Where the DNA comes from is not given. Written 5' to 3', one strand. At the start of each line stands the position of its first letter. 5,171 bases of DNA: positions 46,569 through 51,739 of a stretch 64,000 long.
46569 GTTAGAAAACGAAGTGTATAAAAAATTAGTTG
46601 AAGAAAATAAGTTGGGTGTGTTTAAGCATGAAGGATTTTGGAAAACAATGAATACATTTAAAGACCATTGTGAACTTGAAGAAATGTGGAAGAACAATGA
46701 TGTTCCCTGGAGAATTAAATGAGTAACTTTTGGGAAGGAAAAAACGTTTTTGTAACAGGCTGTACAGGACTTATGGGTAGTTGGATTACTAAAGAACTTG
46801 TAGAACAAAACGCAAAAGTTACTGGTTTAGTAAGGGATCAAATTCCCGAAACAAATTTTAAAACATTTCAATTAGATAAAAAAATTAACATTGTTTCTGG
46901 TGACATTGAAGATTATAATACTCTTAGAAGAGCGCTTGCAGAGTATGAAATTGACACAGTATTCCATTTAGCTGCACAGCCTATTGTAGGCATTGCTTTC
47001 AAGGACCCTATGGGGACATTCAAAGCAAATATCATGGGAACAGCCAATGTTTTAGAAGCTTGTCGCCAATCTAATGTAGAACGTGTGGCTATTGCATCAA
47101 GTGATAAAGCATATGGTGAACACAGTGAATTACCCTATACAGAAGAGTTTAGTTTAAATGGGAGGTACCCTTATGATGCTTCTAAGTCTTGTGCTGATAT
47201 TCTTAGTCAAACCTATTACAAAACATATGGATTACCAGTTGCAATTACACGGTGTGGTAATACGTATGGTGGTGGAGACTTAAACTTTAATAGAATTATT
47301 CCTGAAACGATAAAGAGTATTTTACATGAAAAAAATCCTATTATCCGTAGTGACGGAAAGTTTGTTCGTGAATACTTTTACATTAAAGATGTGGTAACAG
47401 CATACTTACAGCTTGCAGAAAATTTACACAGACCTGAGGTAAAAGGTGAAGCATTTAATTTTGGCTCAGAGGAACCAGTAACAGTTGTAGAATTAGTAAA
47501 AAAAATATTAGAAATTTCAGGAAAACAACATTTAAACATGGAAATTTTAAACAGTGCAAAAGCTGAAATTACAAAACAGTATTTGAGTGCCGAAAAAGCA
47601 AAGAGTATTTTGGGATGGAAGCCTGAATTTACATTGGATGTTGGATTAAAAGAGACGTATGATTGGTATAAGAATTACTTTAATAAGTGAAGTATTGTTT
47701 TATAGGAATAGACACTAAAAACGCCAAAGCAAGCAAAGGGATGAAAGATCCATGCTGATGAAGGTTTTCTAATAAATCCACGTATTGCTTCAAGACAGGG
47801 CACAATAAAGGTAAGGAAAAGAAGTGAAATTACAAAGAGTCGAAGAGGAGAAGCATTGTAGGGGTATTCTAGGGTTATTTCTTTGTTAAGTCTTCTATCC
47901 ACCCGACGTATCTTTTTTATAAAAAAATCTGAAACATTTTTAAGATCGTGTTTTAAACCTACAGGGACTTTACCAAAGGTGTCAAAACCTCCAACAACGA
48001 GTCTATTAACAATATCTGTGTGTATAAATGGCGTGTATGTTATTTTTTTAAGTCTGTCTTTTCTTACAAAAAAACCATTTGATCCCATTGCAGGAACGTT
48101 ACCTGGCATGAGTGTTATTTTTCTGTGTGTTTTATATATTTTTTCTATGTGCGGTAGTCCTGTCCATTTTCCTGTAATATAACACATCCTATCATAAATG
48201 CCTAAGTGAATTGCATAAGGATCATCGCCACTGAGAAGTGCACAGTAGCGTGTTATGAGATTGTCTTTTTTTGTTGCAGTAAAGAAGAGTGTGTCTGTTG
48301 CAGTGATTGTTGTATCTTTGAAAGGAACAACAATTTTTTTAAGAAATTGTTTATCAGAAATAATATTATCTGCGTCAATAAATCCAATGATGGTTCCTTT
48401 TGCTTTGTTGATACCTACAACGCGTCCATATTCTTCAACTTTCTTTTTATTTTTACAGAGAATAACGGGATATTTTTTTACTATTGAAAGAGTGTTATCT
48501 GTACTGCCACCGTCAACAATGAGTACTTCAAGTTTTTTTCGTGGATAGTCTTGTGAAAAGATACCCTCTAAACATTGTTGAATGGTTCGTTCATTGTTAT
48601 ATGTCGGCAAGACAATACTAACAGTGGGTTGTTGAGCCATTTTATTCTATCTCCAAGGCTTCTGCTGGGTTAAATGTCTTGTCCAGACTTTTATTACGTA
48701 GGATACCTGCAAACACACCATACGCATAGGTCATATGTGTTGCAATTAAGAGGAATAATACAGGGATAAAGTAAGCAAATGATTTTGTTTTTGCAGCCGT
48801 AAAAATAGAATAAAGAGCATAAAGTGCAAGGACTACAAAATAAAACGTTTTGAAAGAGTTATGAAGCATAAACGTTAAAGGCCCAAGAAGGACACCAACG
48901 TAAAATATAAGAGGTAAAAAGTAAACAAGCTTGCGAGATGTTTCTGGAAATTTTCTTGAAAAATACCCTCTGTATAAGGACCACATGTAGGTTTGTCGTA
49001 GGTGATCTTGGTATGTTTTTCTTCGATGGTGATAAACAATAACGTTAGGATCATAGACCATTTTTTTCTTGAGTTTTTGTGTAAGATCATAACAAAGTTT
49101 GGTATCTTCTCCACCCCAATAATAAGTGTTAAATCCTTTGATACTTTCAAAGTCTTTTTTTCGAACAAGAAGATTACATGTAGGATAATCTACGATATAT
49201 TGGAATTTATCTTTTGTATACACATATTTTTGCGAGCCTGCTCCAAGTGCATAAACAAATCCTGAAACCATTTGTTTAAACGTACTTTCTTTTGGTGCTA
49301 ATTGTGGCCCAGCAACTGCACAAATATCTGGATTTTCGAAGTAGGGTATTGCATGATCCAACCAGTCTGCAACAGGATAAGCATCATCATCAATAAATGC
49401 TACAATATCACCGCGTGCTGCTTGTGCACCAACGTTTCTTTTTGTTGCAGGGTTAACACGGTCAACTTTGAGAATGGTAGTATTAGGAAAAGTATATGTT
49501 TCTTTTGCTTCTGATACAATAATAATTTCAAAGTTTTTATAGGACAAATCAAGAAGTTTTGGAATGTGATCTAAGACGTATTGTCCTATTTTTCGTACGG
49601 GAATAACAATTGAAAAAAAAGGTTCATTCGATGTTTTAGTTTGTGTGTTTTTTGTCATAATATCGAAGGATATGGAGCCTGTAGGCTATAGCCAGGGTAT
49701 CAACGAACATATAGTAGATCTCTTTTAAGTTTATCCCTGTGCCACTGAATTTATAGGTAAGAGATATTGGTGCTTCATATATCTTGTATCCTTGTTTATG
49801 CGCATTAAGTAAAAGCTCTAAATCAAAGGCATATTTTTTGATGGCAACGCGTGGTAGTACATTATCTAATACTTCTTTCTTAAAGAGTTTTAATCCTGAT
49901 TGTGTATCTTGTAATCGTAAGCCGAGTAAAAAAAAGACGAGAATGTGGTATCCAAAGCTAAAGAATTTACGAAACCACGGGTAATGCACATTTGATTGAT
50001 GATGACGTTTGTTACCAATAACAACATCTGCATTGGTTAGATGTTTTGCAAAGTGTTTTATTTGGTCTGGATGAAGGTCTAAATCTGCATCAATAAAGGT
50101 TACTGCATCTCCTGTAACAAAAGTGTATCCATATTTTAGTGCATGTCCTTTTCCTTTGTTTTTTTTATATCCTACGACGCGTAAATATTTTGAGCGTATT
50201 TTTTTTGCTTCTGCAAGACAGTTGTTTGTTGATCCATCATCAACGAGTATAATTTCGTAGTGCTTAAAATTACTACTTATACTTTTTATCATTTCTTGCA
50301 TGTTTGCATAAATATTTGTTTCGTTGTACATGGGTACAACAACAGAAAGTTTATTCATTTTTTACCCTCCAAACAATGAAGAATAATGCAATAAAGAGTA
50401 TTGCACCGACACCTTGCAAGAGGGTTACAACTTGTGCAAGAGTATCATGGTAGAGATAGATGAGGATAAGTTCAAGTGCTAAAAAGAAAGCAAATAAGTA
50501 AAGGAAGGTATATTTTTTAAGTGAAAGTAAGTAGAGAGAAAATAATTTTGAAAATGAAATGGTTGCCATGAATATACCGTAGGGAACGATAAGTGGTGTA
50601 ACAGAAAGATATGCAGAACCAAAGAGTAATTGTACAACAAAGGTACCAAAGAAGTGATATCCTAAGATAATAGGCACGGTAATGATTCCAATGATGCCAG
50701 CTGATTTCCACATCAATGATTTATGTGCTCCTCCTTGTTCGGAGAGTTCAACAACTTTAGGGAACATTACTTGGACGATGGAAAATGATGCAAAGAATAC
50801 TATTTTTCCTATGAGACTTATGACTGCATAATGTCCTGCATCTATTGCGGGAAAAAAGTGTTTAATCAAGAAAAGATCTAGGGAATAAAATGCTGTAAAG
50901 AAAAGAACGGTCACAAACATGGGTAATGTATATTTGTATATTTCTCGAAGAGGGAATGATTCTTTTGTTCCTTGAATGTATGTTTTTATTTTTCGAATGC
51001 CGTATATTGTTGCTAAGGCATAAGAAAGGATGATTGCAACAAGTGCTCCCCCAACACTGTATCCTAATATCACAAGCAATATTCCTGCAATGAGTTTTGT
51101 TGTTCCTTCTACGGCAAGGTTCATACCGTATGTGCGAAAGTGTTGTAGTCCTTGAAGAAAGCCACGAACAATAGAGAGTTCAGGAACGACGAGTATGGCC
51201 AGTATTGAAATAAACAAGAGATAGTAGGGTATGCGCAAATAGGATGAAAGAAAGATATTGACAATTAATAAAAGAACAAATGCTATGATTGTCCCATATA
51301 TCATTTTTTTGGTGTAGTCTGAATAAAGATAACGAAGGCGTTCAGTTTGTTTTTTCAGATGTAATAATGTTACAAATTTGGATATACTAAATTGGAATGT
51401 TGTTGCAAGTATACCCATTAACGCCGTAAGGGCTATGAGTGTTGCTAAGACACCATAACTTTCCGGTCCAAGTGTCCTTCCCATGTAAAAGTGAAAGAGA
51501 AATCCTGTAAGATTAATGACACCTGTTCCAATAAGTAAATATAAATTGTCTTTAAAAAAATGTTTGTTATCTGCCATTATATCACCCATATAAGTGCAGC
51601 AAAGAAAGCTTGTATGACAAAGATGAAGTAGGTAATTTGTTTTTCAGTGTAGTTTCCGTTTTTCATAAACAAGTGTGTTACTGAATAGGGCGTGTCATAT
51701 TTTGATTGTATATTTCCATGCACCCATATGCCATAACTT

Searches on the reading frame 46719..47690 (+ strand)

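Call 37: search_protein_families(library=pfam, proteins=[window:46719-47690:+], max_evalue=0.01)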
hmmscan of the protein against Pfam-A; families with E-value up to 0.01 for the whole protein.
window:46719-47690:+ (323 aa): 10 families
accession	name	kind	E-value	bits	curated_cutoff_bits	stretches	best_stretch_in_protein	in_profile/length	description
PF16363.11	GDP_Man_Dehyd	-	3.1e-57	195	27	1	11-313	1-332/332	GDP-mannose 4,6 dehydratase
PF01370.27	Epimerase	-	6.4e-52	176.8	20.9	1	10-248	1-239/240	NAD dependent epimerase/dehydratase family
PF02719.21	Polysacc_synt_2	-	2.9e-23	82.9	20.2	1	10-273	1-253/293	Polysaccharide biosynthesis protein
PF01073.25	3Beta_HSD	-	5.6e-18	65.4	22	1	12-270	2-271/280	3-beta hydroxysteroid dehydrogenase/isomerase family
PF07993.18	NAD_binding_4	-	3.5e-13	49.7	20.1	1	12-184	1-209/258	Male sterility protein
PF13460.12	NAD_binding_10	-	4.9e-12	46.5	27.2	1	14-142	1-113/184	NAD(P)H-binding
PF04321.23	RmlD_sub_bind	-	8.8e-12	45.1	27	1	9-271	2-235/287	RmlD substrate binding domain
PF05368.20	NmrA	-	1e-06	29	27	1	8-82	3-74/298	NmrA-like family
PF08659.16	KR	-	7.5e-06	26.4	22.6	1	10-129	3-137/180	KR domain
PF00106.31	adh_short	-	0.0026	17.7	26.6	1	8-87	1-87/195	short chain dehydrogenase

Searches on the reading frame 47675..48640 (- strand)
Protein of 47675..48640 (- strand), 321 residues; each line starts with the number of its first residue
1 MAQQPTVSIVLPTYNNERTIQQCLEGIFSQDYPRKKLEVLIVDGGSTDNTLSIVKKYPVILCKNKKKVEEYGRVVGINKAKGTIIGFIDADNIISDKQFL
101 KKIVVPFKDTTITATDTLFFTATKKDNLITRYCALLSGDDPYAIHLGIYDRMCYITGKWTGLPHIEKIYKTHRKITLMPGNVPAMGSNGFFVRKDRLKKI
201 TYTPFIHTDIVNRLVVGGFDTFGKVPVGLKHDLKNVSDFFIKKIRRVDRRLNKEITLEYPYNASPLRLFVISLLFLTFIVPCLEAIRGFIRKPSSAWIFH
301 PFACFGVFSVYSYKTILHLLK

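Call 37: search_protein_families(library=pfam, proteins=[window:47675-48640:-], max_evalue=0.01)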
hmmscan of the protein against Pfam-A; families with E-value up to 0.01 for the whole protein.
window:47675-48640:- (321 aa): 3 families
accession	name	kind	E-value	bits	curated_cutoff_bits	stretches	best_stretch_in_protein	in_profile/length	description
PF00535.33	Glycos_transf_2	-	2.2e-22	80.2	23.3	1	8-112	1-108/168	Glycosyl transferase family 2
PF13641.12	Glyco_tranf_2_3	-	6e-10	40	27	1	5-113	1-117/230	Glycosyltransferase like family 2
PF10111.15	Glyco_tranf_2_2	-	5.9e-07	29.7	27.3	1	8-103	1-103/276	Glycosyltransferase like family 2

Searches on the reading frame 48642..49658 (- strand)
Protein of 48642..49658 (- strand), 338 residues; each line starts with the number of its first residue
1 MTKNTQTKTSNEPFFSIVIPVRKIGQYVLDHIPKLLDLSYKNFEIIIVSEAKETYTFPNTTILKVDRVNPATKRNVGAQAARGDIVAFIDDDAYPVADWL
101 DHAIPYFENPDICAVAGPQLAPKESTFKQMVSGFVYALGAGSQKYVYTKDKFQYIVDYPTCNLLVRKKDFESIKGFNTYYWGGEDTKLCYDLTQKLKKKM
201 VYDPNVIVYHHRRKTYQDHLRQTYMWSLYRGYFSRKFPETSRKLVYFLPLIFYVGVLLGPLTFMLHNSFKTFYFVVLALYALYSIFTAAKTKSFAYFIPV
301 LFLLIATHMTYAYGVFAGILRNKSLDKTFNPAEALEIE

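Call 37: search_protein_families(library=pfam, proteins=[window:48642-49658:-], max_evalue=0.01)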
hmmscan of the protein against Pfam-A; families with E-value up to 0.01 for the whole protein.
window:48642-49658:- (338 aa): 5 families
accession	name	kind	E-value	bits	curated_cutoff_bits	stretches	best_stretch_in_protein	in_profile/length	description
PF00535.33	Glycos_transf_2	-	3.1e-13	50.4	23.3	1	16-171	1-165/168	Glycosyl transferase family 2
PF13632.12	Glyco_trans_2_3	-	2.1e-07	31.4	27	1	85-283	1-195/198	Glycosyl transferase family group 2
PF13641.12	Glyco_tranf_2_3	-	8.3e-07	29.7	27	1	15-226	3-227/230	Glycosyltransferase like family 2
PF10111.15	Glyco_tranf_2_2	-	1.3e-05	25.3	27.3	1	16-232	1-231/276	Glycosyltransferase like family 2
PF02709.20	Glyco_transf_7C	-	3.5e-05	23.8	23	1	150-189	8-52/78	N-terminal domain of galactosyltransferase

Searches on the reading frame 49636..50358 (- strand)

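Call 37: search_protein_families(library=pfam, proteins=[window:49636-50358:-], max_evalue=0.01)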
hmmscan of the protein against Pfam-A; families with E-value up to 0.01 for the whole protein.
window:49636-50358:- (240 aa): 4 families
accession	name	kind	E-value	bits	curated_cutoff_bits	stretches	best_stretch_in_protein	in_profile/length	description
PF00535.33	Glycos_transf_2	-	6.4e-29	101.5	23.3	1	5-167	1-167/168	Glycosyl transferase family 2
PF13641.12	Glyco_tranf_2_3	-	4.7e-11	43.6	27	1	4-207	3-215/230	Glycosyltransferase like family 2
PF10111.15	Glyco_tranf_2_2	-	2.2e-08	34.4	27.3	1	5-110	1-109/276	Glycosyltransferase like family 2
PF01983.22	CofC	-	0.0013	18.4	22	1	20-189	30-189/217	Guanylyl transferase CofC like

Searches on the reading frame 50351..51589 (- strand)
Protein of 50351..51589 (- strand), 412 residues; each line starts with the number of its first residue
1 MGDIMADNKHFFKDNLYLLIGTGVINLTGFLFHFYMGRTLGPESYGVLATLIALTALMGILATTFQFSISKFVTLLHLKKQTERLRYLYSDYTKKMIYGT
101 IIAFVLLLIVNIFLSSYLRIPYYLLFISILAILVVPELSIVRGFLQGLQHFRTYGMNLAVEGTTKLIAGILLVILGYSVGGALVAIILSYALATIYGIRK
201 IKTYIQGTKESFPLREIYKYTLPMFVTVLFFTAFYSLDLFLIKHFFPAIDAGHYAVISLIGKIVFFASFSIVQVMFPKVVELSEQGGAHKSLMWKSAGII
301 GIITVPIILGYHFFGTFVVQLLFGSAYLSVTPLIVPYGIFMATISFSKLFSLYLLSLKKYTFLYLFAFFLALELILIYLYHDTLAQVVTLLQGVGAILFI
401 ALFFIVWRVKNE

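Call 37: search_protein_families(library=pfam, proteins=[window:50351-51589:-], max_evalue=0.01)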
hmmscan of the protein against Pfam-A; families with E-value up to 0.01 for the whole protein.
window:50351-51589:- (412 aa): 2 families
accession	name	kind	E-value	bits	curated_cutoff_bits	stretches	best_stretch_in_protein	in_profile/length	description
PF01943.22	Polysacc_synt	-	1.1e-15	58.2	28.2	1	13-281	3-272/274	Polysaccharide biosynthesis protein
PF13440.11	Polysacc_synt_3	-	2.7e-15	56.8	23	1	36-331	2-292/293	Polysaccharide biosynthesis protein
